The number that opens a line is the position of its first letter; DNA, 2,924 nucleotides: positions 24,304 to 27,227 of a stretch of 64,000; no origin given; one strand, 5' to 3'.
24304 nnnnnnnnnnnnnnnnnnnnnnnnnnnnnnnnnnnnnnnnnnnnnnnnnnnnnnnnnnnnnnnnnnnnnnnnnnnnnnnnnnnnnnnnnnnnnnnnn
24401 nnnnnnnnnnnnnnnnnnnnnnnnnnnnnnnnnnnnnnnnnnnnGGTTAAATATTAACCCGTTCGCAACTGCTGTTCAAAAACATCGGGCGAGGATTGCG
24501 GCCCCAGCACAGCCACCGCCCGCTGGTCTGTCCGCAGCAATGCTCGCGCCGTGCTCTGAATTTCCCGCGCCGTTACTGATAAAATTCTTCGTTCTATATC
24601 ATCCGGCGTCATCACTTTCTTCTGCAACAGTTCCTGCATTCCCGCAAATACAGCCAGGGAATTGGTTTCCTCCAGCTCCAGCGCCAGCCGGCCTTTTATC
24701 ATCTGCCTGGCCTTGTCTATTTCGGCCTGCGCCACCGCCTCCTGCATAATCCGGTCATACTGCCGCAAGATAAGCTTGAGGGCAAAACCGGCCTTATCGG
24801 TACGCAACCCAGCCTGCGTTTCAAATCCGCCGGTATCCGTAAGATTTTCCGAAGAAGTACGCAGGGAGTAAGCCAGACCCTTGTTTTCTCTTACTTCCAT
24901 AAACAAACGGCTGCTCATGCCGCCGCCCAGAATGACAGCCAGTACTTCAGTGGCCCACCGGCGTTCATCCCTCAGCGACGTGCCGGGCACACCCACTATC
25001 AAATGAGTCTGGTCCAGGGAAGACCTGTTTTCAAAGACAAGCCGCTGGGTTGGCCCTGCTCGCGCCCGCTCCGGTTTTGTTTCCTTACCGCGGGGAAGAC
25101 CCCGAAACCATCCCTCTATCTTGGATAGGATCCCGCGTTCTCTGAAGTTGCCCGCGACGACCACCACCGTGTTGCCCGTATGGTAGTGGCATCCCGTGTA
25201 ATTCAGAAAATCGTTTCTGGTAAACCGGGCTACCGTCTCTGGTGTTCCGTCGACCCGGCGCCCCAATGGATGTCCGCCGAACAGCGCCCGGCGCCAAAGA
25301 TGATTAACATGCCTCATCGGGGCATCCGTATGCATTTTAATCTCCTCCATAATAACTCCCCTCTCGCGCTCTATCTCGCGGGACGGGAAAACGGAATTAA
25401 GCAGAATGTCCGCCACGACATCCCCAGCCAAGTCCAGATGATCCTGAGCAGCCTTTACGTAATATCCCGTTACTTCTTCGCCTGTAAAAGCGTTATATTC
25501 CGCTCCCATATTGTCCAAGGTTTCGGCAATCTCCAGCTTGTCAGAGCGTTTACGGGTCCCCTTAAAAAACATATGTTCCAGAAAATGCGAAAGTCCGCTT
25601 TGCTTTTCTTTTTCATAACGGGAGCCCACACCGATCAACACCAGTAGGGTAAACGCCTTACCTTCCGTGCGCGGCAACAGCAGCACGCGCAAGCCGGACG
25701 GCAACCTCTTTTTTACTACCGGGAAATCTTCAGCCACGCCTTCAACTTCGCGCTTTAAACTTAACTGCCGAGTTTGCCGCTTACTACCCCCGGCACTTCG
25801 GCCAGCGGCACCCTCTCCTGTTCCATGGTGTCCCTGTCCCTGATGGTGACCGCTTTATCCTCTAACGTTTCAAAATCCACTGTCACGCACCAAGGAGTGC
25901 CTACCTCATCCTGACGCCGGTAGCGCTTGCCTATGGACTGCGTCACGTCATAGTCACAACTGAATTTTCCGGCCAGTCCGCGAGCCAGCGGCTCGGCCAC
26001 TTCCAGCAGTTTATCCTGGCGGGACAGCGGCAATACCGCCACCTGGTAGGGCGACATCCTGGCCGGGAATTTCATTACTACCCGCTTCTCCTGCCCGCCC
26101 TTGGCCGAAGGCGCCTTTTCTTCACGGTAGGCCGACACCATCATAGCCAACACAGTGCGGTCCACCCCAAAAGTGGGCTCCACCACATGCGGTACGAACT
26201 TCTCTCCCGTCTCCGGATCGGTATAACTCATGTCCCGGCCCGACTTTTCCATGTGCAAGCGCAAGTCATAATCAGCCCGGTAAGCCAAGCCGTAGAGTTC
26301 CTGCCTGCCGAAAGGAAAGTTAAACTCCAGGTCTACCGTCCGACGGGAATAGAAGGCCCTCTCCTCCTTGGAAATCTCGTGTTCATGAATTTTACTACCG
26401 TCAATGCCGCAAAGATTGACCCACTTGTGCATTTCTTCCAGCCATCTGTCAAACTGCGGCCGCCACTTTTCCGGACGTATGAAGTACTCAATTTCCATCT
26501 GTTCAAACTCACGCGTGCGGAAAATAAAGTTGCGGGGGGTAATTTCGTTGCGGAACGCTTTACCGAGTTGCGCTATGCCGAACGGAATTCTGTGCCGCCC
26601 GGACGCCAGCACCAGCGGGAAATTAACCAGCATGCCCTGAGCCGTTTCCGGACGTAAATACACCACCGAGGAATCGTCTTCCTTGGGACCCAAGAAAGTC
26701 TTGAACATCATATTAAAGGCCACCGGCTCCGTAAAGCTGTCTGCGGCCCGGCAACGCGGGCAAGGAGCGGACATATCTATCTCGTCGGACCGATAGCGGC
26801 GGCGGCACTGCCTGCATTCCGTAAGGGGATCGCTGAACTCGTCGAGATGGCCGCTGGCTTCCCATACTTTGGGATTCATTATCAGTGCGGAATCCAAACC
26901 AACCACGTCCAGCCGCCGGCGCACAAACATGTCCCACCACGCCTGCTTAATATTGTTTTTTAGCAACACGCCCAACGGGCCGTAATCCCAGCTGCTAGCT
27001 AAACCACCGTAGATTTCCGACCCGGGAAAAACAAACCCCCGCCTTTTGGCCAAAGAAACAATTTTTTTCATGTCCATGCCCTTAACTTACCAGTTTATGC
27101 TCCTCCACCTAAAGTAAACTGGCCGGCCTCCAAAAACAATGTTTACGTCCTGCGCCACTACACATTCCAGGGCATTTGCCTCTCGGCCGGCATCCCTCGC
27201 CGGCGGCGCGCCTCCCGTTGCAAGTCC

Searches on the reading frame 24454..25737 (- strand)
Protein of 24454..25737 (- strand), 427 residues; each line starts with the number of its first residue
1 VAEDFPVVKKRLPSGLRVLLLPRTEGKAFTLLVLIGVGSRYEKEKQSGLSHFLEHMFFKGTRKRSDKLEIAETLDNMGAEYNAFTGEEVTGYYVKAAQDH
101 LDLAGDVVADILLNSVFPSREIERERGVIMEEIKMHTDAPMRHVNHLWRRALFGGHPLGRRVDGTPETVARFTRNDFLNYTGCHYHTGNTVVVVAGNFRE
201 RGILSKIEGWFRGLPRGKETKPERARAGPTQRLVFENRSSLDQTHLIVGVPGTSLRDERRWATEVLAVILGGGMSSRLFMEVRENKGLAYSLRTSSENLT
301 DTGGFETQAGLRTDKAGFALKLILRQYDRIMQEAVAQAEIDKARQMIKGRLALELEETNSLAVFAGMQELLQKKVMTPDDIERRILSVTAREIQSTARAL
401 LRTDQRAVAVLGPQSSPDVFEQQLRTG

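Call 27: search_protein_families(library=pfam, proteins=[window:24454-25737:-], max_evalue=0.0001)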
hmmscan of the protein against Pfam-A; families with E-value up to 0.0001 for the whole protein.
window:24454-25737:- (427 aa): 2 families
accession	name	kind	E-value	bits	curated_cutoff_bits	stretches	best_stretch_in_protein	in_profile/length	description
PF00675.25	Peptidase_M16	-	1.1e-35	123.2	22.3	1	23-162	7-145/149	Insulinase (Peptidase family M16)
PF05193.26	Peptidase_M16_C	-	2e-32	112.9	23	1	172-345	2-179/181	Peptidase M16 inactive domain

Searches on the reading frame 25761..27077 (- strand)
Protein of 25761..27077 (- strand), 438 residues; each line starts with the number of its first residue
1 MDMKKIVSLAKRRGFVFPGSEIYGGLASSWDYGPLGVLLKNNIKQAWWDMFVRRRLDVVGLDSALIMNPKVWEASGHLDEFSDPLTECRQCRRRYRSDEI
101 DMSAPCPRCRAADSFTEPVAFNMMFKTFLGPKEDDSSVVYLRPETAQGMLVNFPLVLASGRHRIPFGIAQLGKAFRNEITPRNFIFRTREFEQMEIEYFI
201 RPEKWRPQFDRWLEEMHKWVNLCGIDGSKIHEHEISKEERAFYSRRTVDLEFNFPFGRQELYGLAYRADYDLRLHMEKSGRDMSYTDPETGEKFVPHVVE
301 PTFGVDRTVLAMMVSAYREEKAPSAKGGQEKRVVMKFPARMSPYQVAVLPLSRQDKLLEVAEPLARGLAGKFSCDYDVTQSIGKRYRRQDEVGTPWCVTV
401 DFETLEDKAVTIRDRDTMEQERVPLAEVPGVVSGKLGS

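Call 27: search_protein_families(library=pfam, proteins=[window:25761-27077:-], max_evalue=0.0001)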
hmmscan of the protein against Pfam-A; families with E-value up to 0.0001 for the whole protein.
window:25761-27077:- (438 aa): 2 families
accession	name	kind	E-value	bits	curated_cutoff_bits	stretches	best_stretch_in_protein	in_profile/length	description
PF03129.25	HGTP_anticodon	-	1.9e-21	76.5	21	1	345-433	1-92/94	Anticodon binding domain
PF00587.30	tRNA-synt_2b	-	1.3e-12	48.6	29.3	1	137-313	9-176/179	tRNA synthetase class II core domain (G, H, P, S and T)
